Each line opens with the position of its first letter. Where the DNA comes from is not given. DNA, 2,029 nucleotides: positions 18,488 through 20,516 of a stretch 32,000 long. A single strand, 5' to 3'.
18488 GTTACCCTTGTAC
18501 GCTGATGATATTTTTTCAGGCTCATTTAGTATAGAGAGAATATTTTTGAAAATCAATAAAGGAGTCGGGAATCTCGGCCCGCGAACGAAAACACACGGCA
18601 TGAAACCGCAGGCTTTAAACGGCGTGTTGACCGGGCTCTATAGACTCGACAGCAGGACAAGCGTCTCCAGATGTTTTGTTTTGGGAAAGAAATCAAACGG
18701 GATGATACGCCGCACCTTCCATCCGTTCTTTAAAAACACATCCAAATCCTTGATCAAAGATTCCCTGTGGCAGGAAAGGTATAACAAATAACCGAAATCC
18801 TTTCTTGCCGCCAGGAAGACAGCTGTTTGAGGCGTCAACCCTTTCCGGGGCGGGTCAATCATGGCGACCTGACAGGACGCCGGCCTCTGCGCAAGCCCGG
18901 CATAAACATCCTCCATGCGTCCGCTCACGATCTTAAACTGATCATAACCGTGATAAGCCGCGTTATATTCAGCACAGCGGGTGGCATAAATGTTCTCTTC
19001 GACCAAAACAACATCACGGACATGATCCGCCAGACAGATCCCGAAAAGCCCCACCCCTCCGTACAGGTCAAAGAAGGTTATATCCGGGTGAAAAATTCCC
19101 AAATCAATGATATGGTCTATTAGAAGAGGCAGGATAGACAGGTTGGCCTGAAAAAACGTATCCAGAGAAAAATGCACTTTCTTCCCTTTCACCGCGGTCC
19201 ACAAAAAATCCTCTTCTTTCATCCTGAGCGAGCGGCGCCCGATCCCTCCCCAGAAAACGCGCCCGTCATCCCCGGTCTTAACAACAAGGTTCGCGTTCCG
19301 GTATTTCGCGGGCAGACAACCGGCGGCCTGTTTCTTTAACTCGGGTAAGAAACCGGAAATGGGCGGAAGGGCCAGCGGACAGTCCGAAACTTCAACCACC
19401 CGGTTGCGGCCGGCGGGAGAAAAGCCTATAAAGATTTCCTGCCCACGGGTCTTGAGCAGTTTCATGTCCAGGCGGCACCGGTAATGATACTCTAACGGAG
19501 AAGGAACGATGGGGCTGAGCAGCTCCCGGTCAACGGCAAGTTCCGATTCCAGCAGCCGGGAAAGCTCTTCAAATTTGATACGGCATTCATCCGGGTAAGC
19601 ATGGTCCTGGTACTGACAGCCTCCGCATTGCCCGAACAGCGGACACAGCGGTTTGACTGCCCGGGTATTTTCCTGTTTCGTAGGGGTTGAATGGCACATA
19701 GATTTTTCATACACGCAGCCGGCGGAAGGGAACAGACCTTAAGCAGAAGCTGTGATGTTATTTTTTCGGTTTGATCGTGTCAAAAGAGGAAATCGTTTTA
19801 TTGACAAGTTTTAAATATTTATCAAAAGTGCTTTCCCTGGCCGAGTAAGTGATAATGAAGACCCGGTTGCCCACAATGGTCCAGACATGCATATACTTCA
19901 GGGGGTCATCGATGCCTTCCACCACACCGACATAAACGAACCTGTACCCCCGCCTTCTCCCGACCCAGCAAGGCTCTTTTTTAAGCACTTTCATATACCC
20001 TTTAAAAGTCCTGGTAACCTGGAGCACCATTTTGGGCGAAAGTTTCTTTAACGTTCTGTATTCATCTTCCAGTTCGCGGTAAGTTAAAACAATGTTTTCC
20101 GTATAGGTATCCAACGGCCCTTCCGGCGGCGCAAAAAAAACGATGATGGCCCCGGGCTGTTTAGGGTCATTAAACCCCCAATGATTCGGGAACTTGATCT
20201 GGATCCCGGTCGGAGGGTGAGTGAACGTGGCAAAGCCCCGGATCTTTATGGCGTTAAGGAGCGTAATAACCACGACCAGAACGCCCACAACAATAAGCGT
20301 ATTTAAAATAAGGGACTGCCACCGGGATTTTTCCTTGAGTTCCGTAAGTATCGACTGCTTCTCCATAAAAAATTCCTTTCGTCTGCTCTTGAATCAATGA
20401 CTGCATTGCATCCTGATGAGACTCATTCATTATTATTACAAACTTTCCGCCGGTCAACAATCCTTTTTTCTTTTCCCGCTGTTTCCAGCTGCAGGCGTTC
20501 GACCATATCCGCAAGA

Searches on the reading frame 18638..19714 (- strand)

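Call 12: search_protein_families(library=pfam, proteins=[window:18638-19714:-], max_evalue=0.01)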
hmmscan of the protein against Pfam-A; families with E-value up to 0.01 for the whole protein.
window:18638-19714:- (358 aa): 2 families
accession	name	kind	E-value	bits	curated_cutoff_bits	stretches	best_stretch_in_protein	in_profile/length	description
PF05958.17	tRNA_U5-meth_tr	-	8.9e-18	64.9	23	1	175-356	165-355/357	tRNA (Uracil-5-)-methyltransferase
PF05175.20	MTS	-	0.0012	19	23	1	214-289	35-107/170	Methyltransferase small domain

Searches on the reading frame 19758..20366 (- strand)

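Call 12: search_protein_families(library=pfam, proteins=[window:19758-20366:-], max_evalue=0.01)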
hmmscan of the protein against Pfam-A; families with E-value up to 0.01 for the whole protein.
window:19758-20366:- (202 aa): 1 family
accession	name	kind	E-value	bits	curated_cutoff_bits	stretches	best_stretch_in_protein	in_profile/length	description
PF01789.22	PsbP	-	0.0017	18.9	23.5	0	44-196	2-154/155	PsbP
